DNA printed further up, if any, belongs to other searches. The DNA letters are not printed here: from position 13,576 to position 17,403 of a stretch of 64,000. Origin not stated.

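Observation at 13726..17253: Atypical EssC-like ATPase architecture: coiled-coil N-terminus, one live P-loop between two degenerate modules, Pro-rich acidic tail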

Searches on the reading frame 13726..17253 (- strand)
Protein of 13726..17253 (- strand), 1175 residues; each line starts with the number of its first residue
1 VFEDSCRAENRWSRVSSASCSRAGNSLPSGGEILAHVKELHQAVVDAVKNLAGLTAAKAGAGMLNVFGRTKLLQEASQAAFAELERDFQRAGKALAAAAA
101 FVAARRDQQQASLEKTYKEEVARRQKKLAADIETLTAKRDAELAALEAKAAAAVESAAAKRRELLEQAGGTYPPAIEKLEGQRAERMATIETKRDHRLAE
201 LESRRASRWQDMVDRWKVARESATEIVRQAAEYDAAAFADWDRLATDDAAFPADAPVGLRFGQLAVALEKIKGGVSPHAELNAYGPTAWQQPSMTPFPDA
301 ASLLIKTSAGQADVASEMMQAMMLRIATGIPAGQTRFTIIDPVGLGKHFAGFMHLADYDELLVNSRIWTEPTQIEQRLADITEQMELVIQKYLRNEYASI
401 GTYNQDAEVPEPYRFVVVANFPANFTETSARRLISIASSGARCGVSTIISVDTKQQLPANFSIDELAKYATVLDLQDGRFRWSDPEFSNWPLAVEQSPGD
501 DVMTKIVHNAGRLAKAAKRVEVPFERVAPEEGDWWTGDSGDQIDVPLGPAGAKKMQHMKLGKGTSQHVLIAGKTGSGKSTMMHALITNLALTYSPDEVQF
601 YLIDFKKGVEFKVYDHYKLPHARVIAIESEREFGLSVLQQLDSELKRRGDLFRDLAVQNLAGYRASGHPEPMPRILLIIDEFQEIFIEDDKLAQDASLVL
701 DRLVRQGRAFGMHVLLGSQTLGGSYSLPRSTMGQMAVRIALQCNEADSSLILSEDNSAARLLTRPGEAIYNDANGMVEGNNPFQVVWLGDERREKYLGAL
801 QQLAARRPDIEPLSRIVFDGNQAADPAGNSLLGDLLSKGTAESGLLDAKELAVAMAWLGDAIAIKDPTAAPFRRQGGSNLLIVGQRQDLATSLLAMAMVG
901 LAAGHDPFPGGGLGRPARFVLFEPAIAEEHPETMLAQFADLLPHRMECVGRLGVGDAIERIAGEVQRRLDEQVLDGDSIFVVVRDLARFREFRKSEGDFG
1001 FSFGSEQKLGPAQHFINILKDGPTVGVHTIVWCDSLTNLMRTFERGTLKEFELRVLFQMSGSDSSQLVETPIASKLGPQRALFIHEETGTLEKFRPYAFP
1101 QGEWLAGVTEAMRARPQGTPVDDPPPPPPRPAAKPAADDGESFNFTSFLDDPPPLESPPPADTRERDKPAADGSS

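Call 3: search_protein_families(library=pfam, proteins=[window:13726-17253:-], max_evalue=0.1)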
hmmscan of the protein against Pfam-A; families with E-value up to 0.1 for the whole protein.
window:13726-17253:- (1175 aa): 17 families
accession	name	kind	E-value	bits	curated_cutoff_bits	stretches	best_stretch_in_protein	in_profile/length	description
PF01580.24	FtsK_SpoIIIE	-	1.2e-33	116.9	24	1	541-720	16-218/221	FtsK/SpoIIIE family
PF13401.12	AAA_22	-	4.6e-06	27.4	27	1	564-693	4-101/130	AAA domain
PF01935.23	DUF87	-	7e-05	23.5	23.2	1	565-590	23-48/220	Helicase HerA, central domain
PF05729.18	NACHT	-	0.00017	21.9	26.7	1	568-600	3-36/167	NACHT domain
PF13555.12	AAA_29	-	0.00048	20.3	27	1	567-588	24-45/61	P-loop containing region of AAA domain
PF24883.2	NPHP3_N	-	0.00083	20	24.8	1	554-609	11-64/164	Nephrocystin 3, N-terminal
PF13191.12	AAA_16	-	0.00098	20.1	32.6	1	562-706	21-158/167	AAA ATPase domain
PF01637.24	ATPase_2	-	0.002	18.4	33.2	1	560-699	15-132/225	ATPase domain predominantly from Archaea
PF12846.13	AAA_10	-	0.0023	17.5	27.5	1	556-611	12-64/362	AAA-like domain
PF13173.12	AAA_14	-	0.0098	16.3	27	0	566-607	3-39/129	AAA domain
PF12775.13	AAA_7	-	0.012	15.6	25.8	1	564-600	32-69/181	P-loop containing dynein motor region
PF20720.3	nSTAND3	-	0.014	15.6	27.2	1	565-591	17-43/155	Novel STAND NTPase 3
PF04851.21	ResIII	-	0.017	15.5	22.5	0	564-594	22-52/164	Type III restriction enzyme, res subunit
PF00005.33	ABC_tran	-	0.025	15.6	25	1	564-591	10-37/137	ABC transporter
PF00910.28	RNA_helicase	-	0.032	15.1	21.5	1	568-602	1-36/105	RNA helicase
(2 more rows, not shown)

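Call 4: search_protein_families(library=ncbifam, proteins=[window:13726-17253:-], max_evalue=0.1)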
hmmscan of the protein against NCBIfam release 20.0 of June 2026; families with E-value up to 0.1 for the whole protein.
window:13726-17253:- (1175 aa): 17 families
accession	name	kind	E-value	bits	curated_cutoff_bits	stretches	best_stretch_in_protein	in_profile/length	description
TIGR03924.1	T7SS_EccC_a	equivalog_domain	1.5e-33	116.4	509.15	1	536-770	416-654/673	type VII secretion protein EccCa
TIGR03928.1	T7_EssCb_Firm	equivalog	8.9e-32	109.7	778.4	2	534-768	437-667/1296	type VII secretion protein EssC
TIGR03925.1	T7SS_EccC_b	equivalog_domain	7.6e-29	100.4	346.55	1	560-779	71-284/564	type VII secretion protein EccCb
NF007615.0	PRK10263.1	equivalog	1.1e-10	39.9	1566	1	566-664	1011-1105/1355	DNA translocase FtsK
NF041017.1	DNA_import_CedB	equivalog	4e-05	22.4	700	1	673-721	472-516/590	DNA import protein CedB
TIGR02524.1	dot_icm_DotB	equivalog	0.0057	15.9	463.3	1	568-631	137-196/358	Dot/Icm type IV secretion system ATPase DotB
NF041000.1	ATPase_ComGA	equivalog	0.0074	15.3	300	1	561-589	124-152/267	competence type IV pilus ATPase ComGA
TIGR00929.1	VirB4_CagE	subfamily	0.0075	14.5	643.1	1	564-589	436-461/792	VirB4 family type IV secretion/conjugal transfer ATPase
NF006961.0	PRK09438.1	equivalog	0.012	15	103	1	599-647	67-115/151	dihydroneopterin triphosphate diphosphatase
TIGR01420.1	pilT_fam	subfamily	0.018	14.3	319.1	1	568-589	125-146/343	PilT/PilU family type 4a pilus ATPase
TIGR02782.1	TrbB_P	equivalog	0.019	14.2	304.55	1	564-595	135-166/303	P-type conjugative transfer ATPase TrbB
TIGR02324.1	CP_lyasePhnL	equivalog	0.026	14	256.3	1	557-589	26-58/224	phosphonate C-P lyase system protein PhnL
TIGR02788.1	VirB11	equivalog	0.044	12.8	249.95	1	558-588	137-167/308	P-type DNA transfer ATPase VirB11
TIGR02759.1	TraD_Ftype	equivalog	0.05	12.4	521.35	1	564-588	175-199/566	type IV conjugative transfer system coupling protein TraD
TIGR02211.1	LolD_lipo_ex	equivalog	0.074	12.6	307.75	0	557-585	23-51/221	lipoprotein-releasing ABC transporter ATP-binding protein LolD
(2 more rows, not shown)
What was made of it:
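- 14776..15627 (-): Module B: the live D1-like ATPase. Walker A is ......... (15514-15540). Walker B is LLIIDEF (15208-15228). NCBIfam EccCa/EssC D1 regions E 1e-33/9e-32 (calls 3, 4).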

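Call 7: find_homologous_proteins(query=window:13726-17145:-, max_evalue=0.00001)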
Query window:13726-17145:- (1139 aa): 3056 proteins with E <= 0.00001 among 8000 candidates; the best 120 are listed.
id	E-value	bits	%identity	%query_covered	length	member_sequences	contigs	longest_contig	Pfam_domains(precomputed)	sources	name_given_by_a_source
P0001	0.0e+0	2530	99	100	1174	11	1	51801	PF13401.13,PF01580.25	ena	-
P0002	0.0e+0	2525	99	100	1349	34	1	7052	PF05729.19,PF13401.13,PF01580.25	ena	-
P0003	0.0e+0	2496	98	100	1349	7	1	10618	PF13401.13,PF01580.25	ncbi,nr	ncbi:MAG: FtsK/SpoIIIE domain-containing protein [Planctomycetota bacterium]|nr:FtsK/SpoIIIE domain-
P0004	0.0e+0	2245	88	98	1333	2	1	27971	PF13401.13,PF01580.25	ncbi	-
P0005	0.0e+0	2211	87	98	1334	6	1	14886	PF13401.13,PF01580.25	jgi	jgi:S-DNA-T family DNA segregation ATPase FtsK/SpoIIIE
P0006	0.0e+0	2198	86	98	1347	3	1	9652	PF13401.13,PF01580.25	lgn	-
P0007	0.0e+0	2178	84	100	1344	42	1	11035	PF13401.13,PF01580.25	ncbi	-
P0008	0.0e+0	1986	80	96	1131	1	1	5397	PF13401.13,PF01580.25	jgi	jgi:S-DNA-T family DNA segregation ATPase FtsK/SpoIIIE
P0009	0.0e+0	1979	78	98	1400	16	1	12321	PF13401.13,PF01580.25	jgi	jgi:S-DNA-T family DNA segregation ATPase FtsK/SpoIIIE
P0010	0.0e+0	1887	91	80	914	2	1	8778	PF13401.13,PF01580.25,PF13191.13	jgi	-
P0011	0.0e+0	1846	73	97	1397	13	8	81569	PF13401.13,PF01580.25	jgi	jgi:DNA segregation ATPase FtsK/SpoIIIE, S-DNA-T family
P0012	0.0e+0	1716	71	94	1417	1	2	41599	PF13401.13,PF01580.25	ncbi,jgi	jgi:S-DNA-T family DNA segregation ATPase FtsK/SpoIIIE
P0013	0.0e+0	1692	68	96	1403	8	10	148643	PF24883.3,PF01580.25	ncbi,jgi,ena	ncbi:MAG: FtsK/SpoIIIE domain-containing protein [Planctomycetia bacterium]|jgi:hypothetical protein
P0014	0.0e+0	1688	69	95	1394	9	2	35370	PF13401.13,PF01580.25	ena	-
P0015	0.0e+0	1687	70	94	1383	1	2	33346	PF01580.25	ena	-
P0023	0.0e+0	1670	68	98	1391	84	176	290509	PF13401.13,PF01580.25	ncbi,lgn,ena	-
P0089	0.0e+0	1615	65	98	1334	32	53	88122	PF13401.13,PF01580.25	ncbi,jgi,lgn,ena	jgi:energy-coupling factor transporter ATP-binding protein EcfA2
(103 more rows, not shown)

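Call 11: find_encoding_contigs(protein=P0003, flank=6000, max_places=3)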
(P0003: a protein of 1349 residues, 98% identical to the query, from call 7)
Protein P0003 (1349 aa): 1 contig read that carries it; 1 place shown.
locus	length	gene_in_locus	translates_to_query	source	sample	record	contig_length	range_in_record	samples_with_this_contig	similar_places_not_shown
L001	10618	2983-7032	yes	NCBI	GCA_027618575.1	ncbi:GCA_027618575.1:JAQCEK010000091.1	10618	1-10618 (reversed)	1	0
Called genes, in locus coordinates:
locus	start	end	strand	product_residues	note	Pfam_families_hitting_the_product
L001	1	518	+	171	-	PF27149:YdjY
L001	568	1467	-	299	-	PF06778:Chlor_dismutase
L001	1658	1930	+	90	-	PF06013:WXG100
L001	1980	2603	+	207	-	-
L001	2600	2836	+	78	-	-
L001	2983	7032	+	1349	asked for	PF01580:FtsK_SpoIIIE, PF13401:AAA_22 (weak)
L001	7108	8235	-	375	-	PF00089:Trypsin, PF13365:Trypsin_2, PF00595:PDZ (faint), PF13180:PDZ_2, PF17820:PDZ_6 (weak)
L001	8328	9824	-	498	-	PF00270:DEAD, PF04851:ResIII, PF00271:Helicase_C, PF25399:DeaD_dimer (weak)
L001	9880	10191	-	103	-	PF00076:RRM_1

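Call 12: find_encoding_contigs(protein=P0001, flank=6000, max_places=3)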
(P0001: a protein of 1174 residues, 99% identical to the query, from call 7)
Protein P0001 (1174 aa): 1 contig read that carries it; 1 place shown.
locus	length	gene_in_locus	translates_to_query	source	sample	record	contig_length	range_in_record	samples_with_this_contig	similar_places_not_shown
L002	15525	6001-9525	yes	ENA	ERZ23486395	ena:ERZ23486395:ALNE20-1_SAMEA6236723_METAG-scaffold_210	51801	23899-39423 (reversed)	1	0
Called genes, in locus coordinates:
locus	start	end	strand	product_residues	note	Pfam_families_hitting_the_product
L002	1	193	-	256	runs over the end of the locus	PF01168:Ala_racemase_N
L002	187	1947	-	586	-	-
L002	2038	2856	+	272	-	PF27149:YdjY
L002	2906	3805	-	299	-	PF06778:Chlor_dismutase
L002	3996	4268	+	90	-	PF06013:WXG100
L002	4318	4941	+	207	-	-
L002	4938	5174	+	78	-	-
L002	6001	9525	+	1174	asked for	PF01580:FtsK_SpoIIIE, PF13401:AAA_22 (weak)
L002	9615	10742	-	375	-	PF00089:Trypsin, PF13365:Trypsin_2, PF00595:PDZ (faint), PF13180:PDZ_2, PF17820:PDZ_6 (weak)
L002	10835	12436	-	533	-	PF00270:DEAD, PF04851:ResIII, PF00271:Helicase_C, PF25399:DeaD_dimer (weak)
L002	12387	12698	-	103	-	PF00076:RRM_1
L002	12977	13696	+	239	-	PF03588:Leu_Phe_trans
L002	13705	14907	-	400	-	PF00994:MoCF_biosynth, PF18146:CinA_KH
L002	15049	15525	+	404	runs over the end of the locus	-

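Call 16: search_protein_families(library=pfam, proteins=[P0003, L001:1980-2603:+, L001:2600-2836:+, L001:1658-1930:+], max_evalue=1)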
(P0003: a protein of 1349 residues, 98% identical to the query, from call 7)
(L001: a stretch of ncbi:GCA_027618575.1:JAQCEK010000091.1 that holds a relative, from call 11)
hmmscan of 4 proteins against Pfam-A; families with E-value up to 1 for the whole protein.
P0003 (1349 aa): 21 families
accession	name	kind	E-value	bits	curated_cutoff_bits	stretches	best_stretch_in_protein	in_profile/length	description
PF01580.24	FtsK_SpoIIIE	-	5.7e-34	117.9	24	2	715-894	16-218/221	FtsK/SpoIIIE family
PF13401.12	AAA_22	-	3e-06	28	27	1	738-867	4-101/130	AAA domain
PF05729.18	NACHT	-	0.00015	22.1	26.7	1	742-774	3-36/167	NACHT domain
PF13555.12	AAA_29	-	0.00057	20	27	1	741-763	24-46/61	P-loop containing region of AAA domain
PF01935.23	DUF87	-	0.00071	20.2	23.2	1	739-764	23-48/220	Helicase HerA, central domain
PF13191.12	AAA_16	-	0.00087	20.3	32.6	1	736-880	21-158/167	AAA ATPase domain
PF24883.2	NPHP3_N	-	0.00099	19.8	24.8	1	728-783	11-64/164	Nephrocystin 3, N-terminal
PF01637.24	ATPase_2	-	0.0039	17.5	33.2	1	734-873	15-132/225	ATPase domain predominantly from Archaea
PF12846.13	AAA_10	-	0.0049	16.4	27.5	1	730-785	12-64/362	AAA-like domain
PF12775.13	AAA_7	-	0.0066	16.4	25.8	1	738-774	32-69/181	P-loop containing dynein motor region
PF10412.15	TrwB_AAD_bind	-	0.0087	15.4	20.5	1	739-762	15-38/387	Type IV secretion-system coupling protein DNA-binding domain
PF13173.12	AAA_14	-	0.011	16.2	27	0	741-784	4-42/129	AAA domain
PF25199.1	nSTAND_NTPase5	-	0.013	15.8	34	1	736-767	38-68/145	Novel STAND NTPase 5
PF20720.3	nSTAND3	-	0.013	15.7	27.2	1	739-768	17-47/155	Novel STAND NTPase 3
PF04851.21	ResIII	-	0.016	15.5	22.5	1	738-768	22-52/164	Type III restriction enzyme, res subunit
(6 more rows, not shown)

L001:1980-2603:+ (207 aa): 1 family
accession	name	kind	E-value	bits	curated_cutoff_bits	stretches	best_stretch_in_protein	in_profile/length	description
PF08583.15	Cmc1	-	0.036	14.6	22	1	63-96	12-45/70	Cytochrome c oxidase biogenesis protein Cmc1 like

L001:2600-2836:+ (78 aa): 3 families
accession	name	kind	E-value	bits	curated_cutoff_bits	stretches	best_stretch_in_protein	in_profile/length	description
PF06013.18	WXG100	-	0.00011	22.8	27.3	1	2-73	12-82/86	Proteins of 100 residues with WXG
PF25547.1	WXG100_2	-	0.0072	16.7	27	1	8-76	40-102/150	WXG100 like domain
PF09744.14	RH1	-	0.17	12.2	24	1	38-69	19-50/65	RILP homology 1 domain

L001:1658-1930:+ (90 aa): 5 families
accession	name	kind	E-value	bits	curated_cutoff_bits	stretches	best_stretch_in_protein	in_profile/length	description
PF06013.18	WXG100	-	5.1e-09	36.7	27.3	1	6-67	4-65/86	Proteins of 100 residues with WXG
PF25547.1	WXG100_2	-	0.0032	17.9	27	1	7-68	27-90/150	WXG100 like domain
PF24629.1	STATB_N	-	0.0079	16.8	27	1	19-86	57-123/139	Signal transducer and activator of transcription b N-terminal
PF10824.14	T7SS_ESX_EspC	-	0.043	14.7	23.5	1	2-60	3-63/100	Excreted virulence factor EspC, type VII ESX diderm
PF21133.2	CAA_C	-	0.069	13.3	22.2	1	47-89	77-118/144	CCA-adding enzyme, C-terminal domain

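Call 19: find_encoding_contigs(protein=P0023, flank=7000, max_places=3)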
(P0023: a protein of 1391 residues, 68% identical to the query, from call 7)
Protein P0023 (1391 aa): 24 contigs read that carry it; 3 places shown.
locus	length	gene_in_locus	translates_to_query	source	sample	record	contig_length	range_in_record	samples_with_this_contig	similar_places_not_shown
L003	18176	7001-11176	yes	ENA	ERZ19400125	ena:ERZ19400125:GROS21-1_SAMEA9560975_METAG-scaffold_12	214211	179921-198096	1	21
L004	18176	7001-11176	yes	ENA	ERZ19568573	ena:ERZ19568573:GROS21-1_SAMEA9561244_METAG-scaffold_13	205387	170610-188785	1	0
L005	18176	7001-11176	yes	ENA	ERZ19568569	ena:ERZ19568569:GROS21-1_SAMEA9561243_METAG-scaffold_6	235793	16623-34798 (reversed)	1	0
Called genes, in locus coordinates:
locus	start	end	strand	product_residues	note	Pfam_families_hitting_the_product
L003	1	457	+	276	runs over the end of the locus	PF24481:CT398_CC (weak), PF02591:Zn_ribbon_9 (weak)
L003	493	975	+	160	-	PF03449:GreA_GreB_N, PF01272:GreA_GreB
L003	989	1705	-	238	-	PF01168:Ala_racemase_N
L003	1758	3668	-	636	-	-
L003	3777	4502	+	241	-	PF27149:YdjY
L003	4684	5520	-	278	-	PF06778:Chlor_dismutase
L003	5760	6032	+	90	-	PF06013:WXG100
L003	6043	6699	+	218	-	-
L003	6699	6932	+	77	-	-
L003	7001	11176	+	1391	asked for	PF01580:FtsK_SpoIIIE, PF13401:AAA_22 (weak)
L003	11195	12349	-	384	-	PF00089:Trypsin, PF13365:Trypsin_2, PF00595:PDZ (weak), PF13180:PDZ_2, PF17820:PDZ_6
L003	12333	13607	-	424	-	PF00994:MoCF_biosynth, PF18146:CinA_KH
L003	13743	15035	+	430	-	-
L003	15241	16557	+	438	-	PF14685:PDZ_Tricorn (faint), PF00089:Trypsin, PF13365:Trypsin_2, PF13180:PDZ_2, PF00595:PDZ (weak), PF17820:PDZ_6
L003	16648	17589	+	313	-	PF00586:AIRS, PF02769:AIRS_C (weak)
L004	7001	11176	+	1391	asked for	PF01580:FtsK_SpoIIIE, PF13401:AAA_22 (weak)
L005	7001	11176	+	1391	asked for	PF01580:FtsK_SpoIIIE, PF13401:AAA_22 (weak)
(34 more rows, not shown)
